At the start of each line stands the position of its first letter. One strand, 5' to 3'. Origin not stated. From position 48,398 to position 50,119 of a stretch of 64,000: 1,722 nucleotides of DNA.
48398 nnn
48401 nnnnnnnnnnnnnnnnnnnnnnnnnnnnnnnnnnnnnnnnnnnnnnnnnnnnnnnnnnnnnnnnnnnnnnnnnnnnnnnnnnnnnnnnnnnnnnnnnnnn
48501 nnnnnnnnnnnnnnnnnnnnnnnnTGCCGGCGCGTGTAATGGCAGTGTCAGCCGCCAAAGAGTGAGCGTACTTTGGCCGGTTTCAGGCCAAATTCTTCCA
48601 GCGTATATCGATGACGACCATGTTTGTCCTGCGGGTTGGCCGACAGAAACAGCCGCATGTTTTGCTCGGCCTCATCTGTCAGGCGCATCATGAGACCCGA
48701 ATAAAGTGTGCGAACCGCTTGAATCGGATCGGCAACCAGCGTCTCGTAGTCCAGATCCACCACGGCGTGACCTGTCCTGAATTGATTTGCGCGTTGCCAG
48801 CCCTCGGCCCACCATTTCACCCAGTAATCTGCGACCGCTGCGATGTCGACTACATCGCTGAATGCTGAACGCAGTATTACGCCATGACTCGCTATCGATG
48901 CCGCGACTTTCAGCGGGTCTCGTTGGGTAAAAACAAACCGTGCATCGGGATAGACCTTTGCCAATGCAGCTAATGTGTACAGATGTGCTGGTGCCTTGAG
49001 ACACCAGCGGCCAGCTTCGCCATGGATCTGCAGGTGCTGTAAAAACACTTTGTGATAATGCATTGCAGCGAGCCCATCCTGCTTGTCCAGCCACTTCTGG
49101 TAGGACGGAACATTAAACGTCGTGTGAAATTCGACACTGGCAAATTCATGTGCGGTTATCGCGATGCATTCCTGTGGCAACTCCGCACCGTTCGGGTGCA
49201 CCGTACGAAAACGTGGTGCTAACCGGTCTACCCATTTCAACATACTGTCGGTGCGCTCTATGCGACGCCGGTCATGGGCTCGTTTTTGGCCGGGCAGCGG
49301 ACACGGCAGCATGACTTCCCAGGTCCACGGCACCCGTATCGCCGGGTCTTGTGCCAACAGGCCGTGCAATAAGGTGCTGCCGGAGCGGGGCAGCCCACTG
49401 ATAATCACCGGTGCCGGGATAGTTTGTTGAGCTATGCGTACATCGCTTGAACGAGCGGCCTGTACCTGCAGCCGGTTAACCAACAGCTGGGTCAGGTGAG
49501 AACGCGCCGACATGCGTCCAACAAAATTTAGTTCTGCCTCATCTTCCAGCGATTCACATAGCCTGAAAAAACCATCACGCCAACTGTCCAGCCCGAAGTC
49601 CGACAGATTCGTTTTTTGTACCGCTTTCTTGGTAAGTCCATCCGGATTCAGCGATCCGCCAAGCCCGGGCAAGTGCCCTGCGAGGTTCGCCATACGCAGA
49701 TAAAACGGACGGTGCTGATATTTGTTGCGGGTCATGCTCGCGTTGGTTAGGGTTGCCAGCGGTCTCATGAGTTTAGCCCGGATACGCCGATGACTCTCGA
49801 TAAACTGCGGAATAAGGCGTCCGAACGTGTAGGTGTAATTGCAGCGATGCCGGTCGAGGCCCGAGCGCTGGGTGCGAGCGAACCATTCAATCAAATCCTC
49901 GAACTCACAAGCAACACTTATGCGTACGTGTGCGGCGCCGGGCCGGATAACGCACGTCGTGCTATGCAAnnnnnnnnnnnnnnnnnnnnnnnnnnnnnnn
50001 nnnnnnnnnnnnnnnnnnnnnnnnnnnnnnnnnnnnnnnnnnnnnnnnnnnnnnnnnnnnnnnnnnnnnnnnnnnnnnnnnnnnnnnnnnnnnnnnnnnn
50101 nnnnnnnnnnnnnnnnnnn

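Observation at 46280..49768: Uncharacterised three-gene operon (sulfotransferase -> class V PLP enzyme -> FemAB-like GNAT) wedged between the hopanoid operon and tRNA-Gly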

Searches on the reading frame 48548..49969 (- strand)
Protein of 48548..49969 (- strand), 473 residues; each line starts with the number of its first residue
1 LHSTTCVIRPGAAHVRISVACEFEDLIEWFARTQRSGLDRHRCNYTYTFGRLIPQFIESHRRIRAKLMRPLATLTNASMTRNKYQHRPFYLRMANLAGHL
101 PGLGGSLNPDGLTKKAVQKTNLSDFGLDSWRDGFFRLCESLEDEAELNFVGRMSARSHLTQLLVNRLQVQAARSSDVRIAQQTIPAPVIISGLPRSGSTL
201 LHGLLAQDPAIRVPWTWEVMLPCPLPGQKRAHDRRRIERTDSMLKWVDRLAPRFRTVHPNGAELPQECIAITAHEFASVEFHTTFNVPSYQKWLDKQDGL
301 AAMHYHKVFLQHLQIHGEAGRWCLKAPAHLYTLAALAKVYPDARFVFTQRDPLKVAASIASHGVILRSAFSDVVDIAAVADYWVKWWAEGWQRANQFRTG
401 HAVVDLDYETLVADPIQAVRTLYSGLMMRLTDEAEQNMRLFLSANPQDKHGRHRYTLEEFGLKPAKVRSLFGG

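Call 3: search_protein_families(library=pfam, proteins=[window:48548-49969:-], max_evalue=0.01)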
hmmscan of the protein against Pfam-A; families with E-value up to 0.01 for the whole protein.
window:48548-49969:- (473 aa): 3 families
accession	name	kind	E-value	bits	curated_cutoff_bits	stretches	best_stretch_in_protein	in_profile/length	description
PF13469.12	Sulfotransfer_3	-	2.8e-39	136.1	27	1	187-429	1-213/216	Sulfotransferase family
PF00685.33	Sulfotransfer_1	-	6.2e-07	29.5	22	1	187-436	3-189/255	Sulfotransferase domain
PF17784.7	Sulfotransfer_4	-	0.00028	21.2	22.8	1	331-398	79-147/215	Sulfotransferase domain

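Call 4: search_protein_families(library=ncbifam, proteins=[window:48548-49969:-], max_evalue=0.01)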
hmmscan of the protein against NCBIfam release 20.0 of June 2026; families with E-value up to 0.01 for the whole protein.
window:48548-49969:- (473 aa): 1 family
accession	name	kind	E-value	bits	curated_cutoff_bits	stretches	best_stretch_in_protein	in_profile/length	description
NF052394.1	NodProtNoeE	equivalog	3.8e-08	32.4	500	2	325-426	103-216/387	nodulation protein NoeE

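Call 7: find_homologous_proteins(query=window:48548-49768:-)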
Query window:48548-49768:- (406 aa): 500 proteins with E <= 0.001 among 8000 candidates; the best 120 are listed.
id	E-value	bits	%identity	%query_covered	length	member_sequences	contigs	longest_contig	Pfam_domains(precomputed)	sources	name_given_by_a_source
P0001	9.2e-171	586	68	97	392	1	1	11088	PF13469.13,PF00685.34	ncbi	-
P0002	6.5e-162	557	66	91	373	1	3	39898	PF13469.13,PF00685.34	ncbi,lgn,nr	ncbi:MAG: sulfotransferase [Gammaproteobacteria bacterium]|nr:sulfotransferase [Gammaproteobacteria 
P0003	1.8e-150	519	62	97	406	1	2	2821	PF13469.13,PF00685.34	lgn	-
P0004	4.7e-150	518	59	97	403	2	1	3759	PF13469.13,PF17784.8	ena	-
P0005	3.6e-142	492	54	97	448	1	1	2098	PF13469.13,PF00685.34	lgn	-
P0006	4.4e-132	459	52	97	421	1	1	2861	PF13469.13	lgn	-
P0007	1.7e-130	453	55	97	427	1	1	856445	PF13469.13,PF00685.34,PF17784.8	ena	-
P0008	4.2e-128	445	55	97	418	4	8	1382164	PF13469.13,PF00685.34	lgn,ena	-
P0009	8.3e-126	438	54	96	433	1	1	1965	PF13469.13,PF00685.34,PF17784.8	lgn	-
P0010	1.6e-119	417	53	96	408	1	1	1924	PF13469.13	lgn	-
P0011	3.2e-114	400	49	97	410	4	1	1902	PF13469.13,PF00685.34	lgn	-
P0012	7.8e-114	398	48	96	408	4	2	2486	PF13469.13,PF00685.34,PF17784.8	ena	-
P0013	8.8e-114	398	51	95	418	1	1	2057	PF13469.13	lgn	-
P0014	8.8e-114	398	52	95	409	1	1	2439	PF13469.13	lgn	-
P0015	2.7e-112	393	51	95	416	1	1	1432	PF13469.13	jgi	jgi:hypothetical protein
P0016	2.9e-112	393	51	94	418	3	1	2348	PF13469.13,PF00685.34,PF17784.8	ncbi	-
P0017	3.0e-111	390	52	92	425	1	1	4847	PF13469.13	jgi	jgi:hypothetical protein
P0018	1.6e-110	388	49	97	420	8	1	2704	PF13469.13,PF00685.34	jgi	-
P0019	2.2e-109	384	48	97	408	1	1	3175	PF13469.13,PF00685.34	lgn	-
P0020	4.3e-109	383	50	96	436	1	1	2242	PF13469.13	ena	-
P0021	5.5e-109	383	46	96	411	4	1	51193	PF13469.13,PF00685.34,PF17784.8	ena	-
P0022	8.0e-107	375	47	96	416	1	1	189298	PF13469.13,PF00685.34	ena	-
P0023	1.8e-106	374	49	95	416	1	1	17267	PF13469.13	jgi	jgi:hypothetical protein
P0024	5.1e-106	373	50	94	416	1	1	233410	PF13469.13,PF00685.34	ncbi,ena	-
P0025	8.1e-106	372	49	93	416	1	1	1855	PF13469.13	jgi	jgi:hypothetical protein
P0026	2.0e-105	371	51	86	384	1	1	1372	PF13469.13,PF17784.8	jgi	jgi:hypothetical protein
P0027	2.4e-105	371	46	95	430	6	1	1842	PF13469.13,PF00685.34,PF17784.8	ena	-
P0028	1.7e-104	368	46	96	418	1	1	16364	PF13469.13,PF00685.34,PF17784.8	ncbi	-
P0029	2.5e-104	367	47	95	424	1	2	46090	PF13469.13,PF00685.34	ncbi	-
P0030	6.2e-104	366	48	97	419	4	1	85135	PF13469.13,PF17784.8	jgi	jgi:hypothetical protein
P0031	1.1e-103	365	49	95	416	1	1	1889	PF13469.13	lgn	-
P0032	6.3e-103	363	51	90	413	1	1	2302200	PF13469.13,PF00685.34,PF17784.8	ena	-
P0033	2.1e-102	361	45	97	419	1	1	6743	PF13469.13,PF00685.34,PF17784.8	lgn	-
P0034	2.5e-102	361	49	89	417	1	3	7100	PF13469.13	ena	-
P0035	2.6e-102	361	45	96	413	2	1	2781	PF13469.13,PF00685.34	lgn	-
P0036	4.1e-102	360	44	99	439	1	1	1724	PF13469.13,PF00685.34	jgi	jgi:hypothetical protein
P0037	5.3e-102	360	48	94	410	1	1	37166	PF13469.13,PF00685.34,PF17784.8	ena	-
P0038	8.3e-102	359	49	94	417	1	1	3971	PF13469.13,PF00685.34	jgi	jgi:hypothetical protein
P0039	2.3e-101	357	45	96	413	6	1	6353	PF13469.13,PF00685.34,PF17784.8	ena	-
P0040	2.9e-101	357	50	94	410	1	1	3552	PF13469.13,PF00685.34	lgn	-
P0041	3.0e-101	357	48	90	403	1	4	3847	PF13469.13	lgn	-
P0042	1.1e-100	355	47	90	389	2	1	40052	PF13469.13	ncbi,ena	-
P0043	3.0e-100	354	46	93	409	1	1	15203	PF13469.13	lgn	-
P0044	3.3e-100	354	47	92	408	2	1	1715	PF13469.13,PF00685.34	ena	-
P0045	9.8e-100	352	46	93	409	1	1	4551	PF13469.13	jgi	jgi:hypothetical protein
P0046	9.6e-99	349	45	97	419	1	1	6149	PF13469.13,PF00685.34,PF17784.8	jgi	-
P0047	1.0e-98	349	45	97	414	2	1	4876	PF13469.13,PF00685.34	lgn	-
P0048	1.0e-98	349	43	97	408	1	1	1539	PF13469.13,PF00685.34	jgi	jgi:hypothetical protein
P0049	2.0e-97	344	46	94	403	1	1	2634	PF13469.13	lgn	-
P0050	2.2e-97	344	47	92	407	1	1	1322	PF13469.13,PF00685.34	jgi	jgi:hypothetical protein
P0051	5.2e-97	343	48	90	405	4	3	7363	PF13469.13,PF00685.34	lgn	-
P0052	1.7e-96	341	47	90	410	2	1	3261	PF13469.13,PF00685.34,PF17784.8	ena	-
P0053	2.6e-96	341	46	92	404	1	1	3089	PF13469.13,PF00685.34,PF17784.8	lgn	-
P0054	7.0e-96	339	45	95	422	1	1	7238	PF13469.13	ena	-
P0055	7.9e-96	339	47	95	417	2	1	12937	PF13469.13,PF00685.34,PF17784.8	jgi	-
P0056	1.3e-95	338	45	96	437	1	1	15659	PF13469.13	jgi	-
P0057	2.1e-95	338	46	90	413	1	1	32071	PF13469.13,PF00685.34,PF17784.8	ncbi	ncbi:MAG: sulfotransferase [Gammaproteobacteria bacterium]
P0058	2.1e-95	338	45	91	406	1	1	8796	PF13469.13,PF00685.34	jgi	-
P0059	2.4e-95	338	47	91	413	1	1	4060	PF13469.13,PF00685.34,PF17784.8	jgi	jgi:hypothetical protein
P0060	4.0e-95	337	47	91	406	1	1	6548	PF13469.13,PF00685.34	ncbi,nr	ncbi:MAG: sulfotransferase [Pseudomonadota bacterium]|nr:sulfotransferase [Pseudomonadota bacterium]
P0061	4.8e-95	337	47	93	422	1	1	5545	PF13469.13,PF00685.34,PF17784.8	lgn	-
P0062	6.2e-95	336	45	94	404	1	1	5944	PF13469.13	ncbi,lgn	ncbi:MAG: sulfotransferase family protein [Wenzhouxiangellaceae bacterium]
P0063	8.1e-95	336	47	90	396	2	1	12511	PF13469.13,PF00685.34,PF17784.8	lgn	-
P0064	8.8e-95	336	46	94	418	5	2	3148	PF13469.13,PF00685.34,PF17784.8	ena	-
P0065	1.6e-94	335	47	88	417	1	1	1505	PF13469.13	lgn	-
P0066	1.8e-94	335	44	93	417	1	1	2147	PF13469.13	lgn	-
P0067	2.6e-94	334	45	94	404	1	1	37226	PF13469.13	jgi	-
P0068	2.6e-94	334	45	92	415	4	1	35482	PF13469.13,PF00685.34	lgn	-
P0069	2.8e-94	334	46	90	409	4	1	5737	PF13469.13,PF00685.34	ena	-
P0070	2.8e-94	334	44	92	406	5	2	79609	PF13469.13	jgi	jgi:hypothetical protein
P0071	3.2e-94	334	45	90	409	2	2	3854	PF13469.13,PF00685.34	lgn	-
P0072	3.5e-94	334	44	96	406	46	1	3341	PF13469.13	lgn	-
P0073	3.6e-94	334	48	88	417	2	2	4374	PF13469.13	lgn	-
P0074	5.6e-94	333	45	90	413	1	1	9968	PF13469.13,PF00685.34,PF17784.8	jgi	-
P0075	7.2e-94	333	45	97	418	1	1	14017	PF13469.13,PF00685.34,PF17784.8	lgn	-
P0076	7.4e-94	333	46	95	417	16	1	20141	PF13469.13,PF00685.34,PF17784.8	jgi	jgi:hypothetical protein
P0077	8.2e-94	333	46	97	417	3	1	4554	PF13469.13,PF00685.34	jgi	jgi:hypothetical protein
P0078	8.7e-94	332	46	91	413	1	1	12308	PF13469.13,PF00685.34,PF17784.8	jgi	-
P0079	9.2e-94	332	46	90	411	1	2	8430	PF13469.13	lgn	-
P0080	1.1e-93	332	46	91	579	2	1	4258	PF13469.13,PF03706.19,PF00685.34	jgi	jgi:hypothetical protein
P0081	1.2e-93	332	46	90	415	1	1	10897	PF13469.13,PF00685.34,PF17784.8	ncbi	-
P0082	1.6e-93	332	46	95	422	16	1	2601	PF13469.13,PF00685.34,PF17784.8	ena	-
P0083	1.7e-93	332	47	88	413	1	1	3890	PF13469.13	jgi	jgi:hypothetical protein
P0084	1.8e-93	331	43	95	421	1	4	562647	PF13469.13,PF17784.8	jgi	jgi:hypothetical protein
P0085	2.0e-93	331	45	88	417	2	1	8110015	PF13469.13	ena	-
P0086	2.1e-93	331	47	95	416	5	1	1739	PF13469.13,PF00685.34,PF17784.8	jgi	jgi:hypothetical protein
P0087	4.2e-93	330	48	88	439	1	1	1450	PF13469.13,PF00685.34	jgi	jgi:hypothetical protein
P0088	4.3e-93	330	46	95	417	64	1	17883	PF13469.13,PF00685.34,PF17784.8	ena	-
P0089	4.5e-93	330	45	89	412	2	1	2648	PF13469.13,PF00685.34,PF17784.8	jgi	jgi:hypothetical protein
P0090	4.6e-93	330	45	90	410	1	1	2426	PF13469.13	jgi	-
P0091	5.8e-93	330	46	89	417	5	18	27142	PF13469.13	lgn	-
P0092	6.7e-93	330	46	92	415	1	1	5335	PF13469.13,PF00685.34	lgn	-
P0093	8.5e-93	329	45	90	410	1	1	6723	PF13469.13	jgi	-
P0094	9.0e-93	329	45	90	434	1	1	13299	PF13469.13,PF00685.34,PF17784.8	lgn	-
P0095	1.0e-92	329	45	88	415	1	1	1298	PF13469.13,PF00685.34,PF17784.8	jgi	jgi:hypothetical protein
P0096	1.1e-92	329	45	97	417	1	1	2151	PF13469.13,PF00685.34,PF17784.8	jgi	jgi:hypothetical protein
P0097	1.1e-92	329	45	97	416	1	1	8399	PF13469.13,PF00685.34,PF17784.8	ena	-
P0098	1.5e-92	328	47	94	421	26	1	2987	PF13469.13,PF17784.8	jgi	jgi:Sulfotransferase family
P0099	2.1e-92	328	47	90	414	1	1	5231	PF13469.13,PF00685.34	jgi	jgi:hypothetical protein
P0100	2.2e-92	328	45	97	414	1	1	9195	PF13469.13,PF00685.34,PF17784.8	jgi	jgi:hypothetical protein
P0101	2.4e-92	328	45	88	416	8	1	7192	PF13469.13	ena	-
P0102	2.4e-92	328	46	92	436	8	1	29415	PF13469.13,PF00685.34,PF17784.8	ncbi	ncbi:MAG: sulfotransferase family protein [Syntrophobacteraceae bacterium]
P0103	2.6e-92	328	45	92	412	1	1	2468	PF13469.13,PF00685.34,PF17784.8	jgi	jgi:hypothetical protein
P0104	2.9e-92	327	45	88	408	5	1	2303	PF13469.13,PF17784.8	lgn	-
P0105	3.2e-92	327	47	92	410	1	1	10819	PF13469.13,PF00685.34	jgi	jgi:hypothetical protein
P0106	3.4e-92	327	45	98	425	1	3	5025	PF13469.13,PF00685.34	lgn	-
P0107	3.6e-92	327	47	95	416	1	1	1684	PF13469.13,PF00685.34,PF17784.8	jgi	jgi:hypothetical protein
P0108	4.1e-92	327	45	90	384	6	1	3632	PF13469.13,PF00685.34,PF17784.8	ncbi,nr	ncbi:MAG TPA: sulfotransferase, partial [Gammaproteobacteria bacterium]|nr:sulfotransferase [Gammapr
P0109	5.7e-92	327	46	88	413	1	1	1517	PF13469.13,PF00685.34,PF17784.8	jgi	jgi:Sulfotransferase family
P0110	5.7e-92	326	45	94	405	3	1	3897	PF13469.13,PF00685.34,PF17784.8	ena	-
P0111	6.2e-92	326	45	91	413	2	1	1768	PF13469.13,PF00685.34,PF17784.8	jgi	jgi:hypothetical protein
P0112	7.1e-92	326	42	96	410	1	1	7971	PF13469.13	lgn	-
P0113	7.6e-92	326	45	97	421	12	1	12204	PF13469.13,PF00685.34,PF17784.8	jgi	jgi:hypothetical protein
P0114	8.7e-92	326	46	96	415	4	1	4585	PF13469.13,PF00685.34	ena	-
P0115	9.1e-92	326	46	87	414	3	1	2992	PF13469.13,PF00685.34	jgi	jgi:hypothetical protein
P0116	1.1e-91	326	45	96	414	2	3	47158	PF13469.13,PF00685.34,PF17784.8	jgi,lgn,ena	jgi:hypothetical protein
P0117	1.1e-91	326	48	90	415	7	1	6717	PF13469.13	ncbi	ncbi:MAG: sulfotransferase [Desulfobaccales bacterium]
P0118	1.1e-91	326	46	94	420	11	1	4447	PF13469.13,PF00685.34,PF17784.8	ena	-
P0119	1.2e-91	325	46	94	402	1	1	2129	PF13469.13,PF17784.8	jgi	jgi:hypothetical protein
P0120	1.3e-91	325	44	91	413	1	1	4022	PF13469.13,PF00685.34,PF17784.8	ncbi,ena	-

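Call 9: find_encoding_contigs(protein=P0002, flank=10000, max_places=3)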
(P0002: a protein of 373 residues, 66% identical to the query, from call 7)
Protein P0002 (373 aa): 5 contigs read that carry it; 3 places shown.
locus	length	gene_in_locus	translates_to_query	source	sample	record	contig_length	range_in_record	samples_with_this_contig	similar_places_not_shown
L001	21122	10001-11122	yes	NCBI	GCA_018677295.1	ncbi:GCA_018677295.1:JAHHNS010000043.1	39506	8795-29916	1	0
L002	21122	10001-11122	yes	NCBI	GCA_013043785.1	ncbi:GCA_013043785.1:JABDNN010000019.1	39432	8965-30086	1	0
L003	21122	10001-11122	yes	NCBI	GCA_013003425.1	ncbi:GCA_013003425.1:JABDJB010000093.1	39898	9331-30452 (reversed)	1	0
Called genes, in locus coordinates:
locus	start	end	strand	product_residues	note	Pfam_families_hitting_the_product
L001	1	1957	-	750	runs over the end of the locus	PF00368:HMG-CoA_red, PF00288:GHMP_kinases_N, PF08544:GHMP_kinases_C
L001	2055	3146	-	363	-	PF00494:SQS_PSY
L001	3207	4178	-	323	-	PF00288:GHMP_kinases_N (faint)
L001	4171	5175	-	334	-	PF22700:MVD-like_N, PF00288:GHMP_kinases_N, PF18376:MDD_C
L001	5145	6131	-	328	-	PF01073:3Beta_HSD, PF01370:Epimerase, PF02719:Polysacc_synt_2 (weak), PF04321:RmlD_sub_bind (weak), PF05368:NmrA, PF13460:NAD_binding_10, PF16363:GDP_Man_Dehyd, PF07993:NAD_binding_4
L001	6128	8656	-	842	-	PF03176:MMPL, PF00873:ACR_tran (faint), PF03176:MMPL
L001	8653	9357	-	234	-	PF01048:PNP_UDP_1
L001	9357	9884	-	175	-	PF00156:Pribosyltran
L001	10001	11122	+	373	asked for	PF00685:Sulfotransfer_1, PF13469:Sulfotransfer_3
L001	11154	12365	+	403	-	PF00266:Aminotran_5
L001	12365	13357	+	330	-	PF13480:Acetyltransf_6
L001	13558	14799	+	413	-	-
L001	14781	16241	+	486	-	PF03062:MBOAT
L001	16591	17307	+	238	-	-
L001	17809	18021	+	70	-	PF02597:ThiS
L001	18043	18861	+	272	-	PF05690:ThiG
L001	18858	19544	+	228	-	PF02390:Methyltransf_4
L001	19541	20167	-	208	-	PF01914:MarC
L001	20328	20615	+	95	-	PF20549:DUF6763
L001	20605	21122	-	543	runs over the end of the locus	PF07690:MFS_1 (weak), PF13000:Acatn (weak)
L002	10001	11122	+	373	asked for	PF00685:Sulfotransfer_1, PF13469:Sulfotransfer_3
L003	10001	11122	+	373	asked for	PF00685:Sulfotransfer_1, PF13469:Sulfotransfer_3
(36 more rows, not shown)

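Call 10: find_encoding_contigs(protein=P0001, flank=10000, max_places=2)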
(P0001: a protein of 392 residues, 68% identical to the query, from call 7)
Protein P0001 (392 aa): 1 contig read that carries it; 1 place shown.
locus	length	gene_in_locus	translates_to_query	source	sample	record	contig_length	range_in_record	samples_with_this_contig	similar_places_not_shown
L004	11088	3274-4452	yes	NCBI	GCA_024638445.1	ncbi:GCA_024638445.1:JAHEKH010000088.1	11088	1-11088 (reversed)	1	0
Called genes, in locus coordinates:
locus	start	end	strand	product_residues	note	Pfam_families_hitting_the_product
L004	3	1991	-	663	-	?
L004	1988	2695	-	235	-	PF01048:PNP_UDP_1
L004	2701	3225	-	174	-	PF00156:Pribosyltran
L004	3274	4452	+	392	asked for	PF00685:Sulfotransfer_1 (weak), PF13469:Sulfotransfer_3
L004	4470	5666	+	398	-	PF00266:Aminotran_5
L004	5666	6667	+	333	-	PF13480:Acetyltransf_6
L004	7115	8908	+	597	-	PF05935:Arylsulfotrans, PF14269:Arylsulfotran_2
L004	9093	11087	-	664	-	?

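Call 11: find_encoding_contigs(protein=P0007, flank=10000, max_places=2)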
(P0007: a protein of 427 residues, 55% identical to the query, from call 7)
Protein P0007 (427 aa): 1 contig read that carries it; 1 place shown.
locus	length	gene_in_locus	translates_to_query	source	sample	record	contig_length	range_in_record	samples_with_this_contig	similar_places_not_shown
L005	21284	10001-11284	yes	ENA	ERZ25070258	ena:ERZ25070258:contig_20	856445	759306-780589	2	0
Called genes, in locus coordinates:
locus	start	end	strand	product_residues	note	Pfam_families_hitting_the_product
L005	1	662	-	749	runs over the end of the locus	PF00368:HMG-CoA_red, PF00288:GHMP_kinases_N, PF08544:GHMP_kinases_C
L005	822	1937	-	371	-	PF00494:SQS_PSY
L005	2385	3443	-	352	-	-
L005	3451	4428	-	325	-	PF22700:MVD-like_N, PF00288:GHMP_kinases_N, PF18376:MDD_C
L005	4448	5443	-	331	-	PF01073:3Beta_HSD, PF01370:Epimerase, PF02719:Polysacc_synt_2, PF05368:NmrA, PF07993:NAD_binding_4, PF13460:NAD_binding_10, PF16363:GDP_Man_Dehyd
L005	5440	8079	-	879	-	-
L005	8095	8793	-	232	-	PF01048:PNP_UDP_1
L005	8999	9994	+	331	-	PF00348:polyprenyl_synt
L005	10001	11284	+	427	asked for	PF00685:Sulfotransfer_1, PF13469:Sulfotransfer_3, PF17784:Sulfotransfer_4 (faint)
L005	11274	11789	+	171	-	-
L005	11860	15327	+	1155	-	PF01558:POR, PF20169:DUF6537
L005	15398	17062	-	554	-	PF13584:BatD, PF25607:DUF7939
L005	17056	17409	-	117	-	-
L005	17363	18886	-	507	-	PF00092:VWA, PF13519:VWA_2, PF13181:TPR_8 (faint), PF13414:TPR_11 (faint), PF00515:TPR_1, PF07719:TPR_2 (weak)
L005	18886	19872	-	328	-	PF00092:VWA, PF06707:DUF1194 (faint), PF13519:VWA_2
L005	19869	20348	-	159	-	PF14316:DUF4381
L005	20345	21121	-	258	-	PF01882:DUF58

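Call 12: find_encoding_contigs(protein=P0008, flank=10000, max_places=2)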
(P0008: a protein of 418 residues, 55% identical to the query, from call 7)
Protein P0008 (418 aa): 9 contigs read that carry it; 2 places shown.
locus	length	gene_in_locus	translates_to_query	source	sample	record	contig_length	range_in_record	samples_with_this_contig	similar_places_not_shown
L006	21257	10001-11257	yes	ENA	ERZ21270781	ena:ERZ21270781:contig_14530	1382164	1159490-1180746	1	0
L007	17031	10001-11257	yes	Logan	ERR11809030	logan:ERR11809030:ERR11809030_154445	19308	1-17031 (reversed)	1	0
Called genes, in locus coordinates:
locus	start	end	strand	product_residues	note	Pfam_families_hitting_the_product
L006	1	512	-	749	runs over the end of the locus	PF00368:HMG-CoA_red, PF00288:GHMP_kinases_N, PF08544:GHMP_kinases_C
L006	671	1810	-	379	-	PF00494:SQS_PSY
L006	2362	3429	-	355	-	PF00288:GHMP_kinases_N (weak)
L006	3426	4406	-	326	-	PF22700:MVD-like_N, PF00288:GHMP_kinases_N, PF18376:MDD_C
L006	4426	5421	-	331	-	PF01073:3Beta_HSD, PF01370:Epimerase, PF02719:Polysacc_synt_2, PF05368:NmrA, PF07993:NAD_binding_4, PF13460:NAD_binding_10, PF16363:GDP_Man_Dehyd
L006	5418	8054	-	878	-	PF03176:MMPL, PF00873:ACR_tran (faint), PF03176:MMPL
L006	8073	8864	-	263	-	PF01048:PNP_UDP_1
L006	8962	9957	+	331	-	PF00348:polyprenyl_synt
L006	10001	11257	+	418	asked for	PF00685:Sulfotransfer_1 (weak), PF13469:Sulfotransfer_3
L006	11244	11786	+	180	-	-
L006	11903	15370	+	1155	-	PF01558:POR, PF20169:DUF6537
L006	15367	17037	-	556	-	PF13584:BatD, PF25607:DUF7939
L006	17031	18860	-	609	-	PF00092:VWA, PF13519:VWA_2, PF07719:TPR_2 (faint), PF00515:TPR_1 (weak)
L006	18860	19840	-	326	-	PF00092:VWA, PF06707:DUF1194 (faint), PF13519:VWA_2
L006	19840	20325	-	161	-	PF14316:DUF4381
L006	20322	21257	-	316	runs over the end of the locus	PF01882:DUF58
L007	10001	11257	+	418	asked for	PF00685:Sulfotransfer_1 (weak), PF13469:Sulfotransfer_3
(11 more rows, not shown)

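Call 13: find_encoding_contigs(protein=P0021, flank=10000, max_places=2)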
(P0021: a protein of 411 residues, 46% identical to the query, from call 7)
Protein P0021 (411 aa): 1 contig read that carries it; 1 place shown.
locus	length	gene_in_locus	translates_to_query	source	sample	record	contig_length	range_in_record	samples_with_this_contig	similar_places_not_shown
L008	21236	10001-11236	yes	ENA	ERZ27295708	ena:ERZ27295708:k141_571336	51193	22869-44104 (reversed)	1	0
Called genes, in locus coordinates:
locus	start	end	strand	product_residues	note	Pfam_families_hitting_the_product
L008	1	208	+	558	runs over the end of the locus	PF01268:FTHFS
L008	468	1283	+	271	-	PF00348:polyprenyl_synt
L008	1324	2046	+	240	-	PF01048:PNP_UDP_1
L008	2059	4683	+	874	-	PF03176:MMPL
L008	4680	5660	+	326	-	PF01073:3Beta_HSD, PF01370:Epimerase, PF02719:Polysacc_synt_2, PF04321:RmlD_sub_bind (weak), PF05368:NmrA, PF07993:NAD_binding_4, PF13460:NAD_binding_10, PF16363:GDP_Man_Dehyd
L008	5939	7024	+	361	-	PF00494:SQS_PSY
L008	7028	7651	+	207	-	PF00293:NUDIX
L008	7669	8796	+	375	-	PF04055:Radical_SAM, PF11946:DUF3463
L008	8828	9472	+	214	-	PF05494:MlaC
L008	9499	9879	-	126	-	-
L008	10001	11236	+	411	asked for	PF00685:Sulfotransfer_1, PF13469:Sulfotransfer_3, PF17784:Sulfotransfer_4 (weak)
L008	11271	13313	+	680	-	PF13249:SQHop_cyclase_N, PF07678:TED_complement (faint), PF13243:SQHop_cyclase_C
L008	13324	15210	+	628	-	PF13292:DXP_synthase_N, PF00456:Transketolase_N (faint), PF02775:TPP_enzyme_C (weak), PF02779:Transket_pyr, PF02780:Transketolase_C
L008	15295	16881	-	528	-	PF01645:Glu_synthase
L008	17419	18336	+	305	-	PF12706:Lactamase_B_2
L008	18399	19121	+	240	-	PF03070:TENA_THI-4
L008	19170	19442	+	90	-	PF05402:PqqD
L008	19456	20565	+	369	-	PF04055:Radical_SAM, PF13353:Fer4_12 (faint), PF13186:SPASM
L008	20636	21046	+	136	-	PF13580:SIS_2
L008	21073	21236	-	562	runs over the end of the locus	PF01019:G_glu_transpept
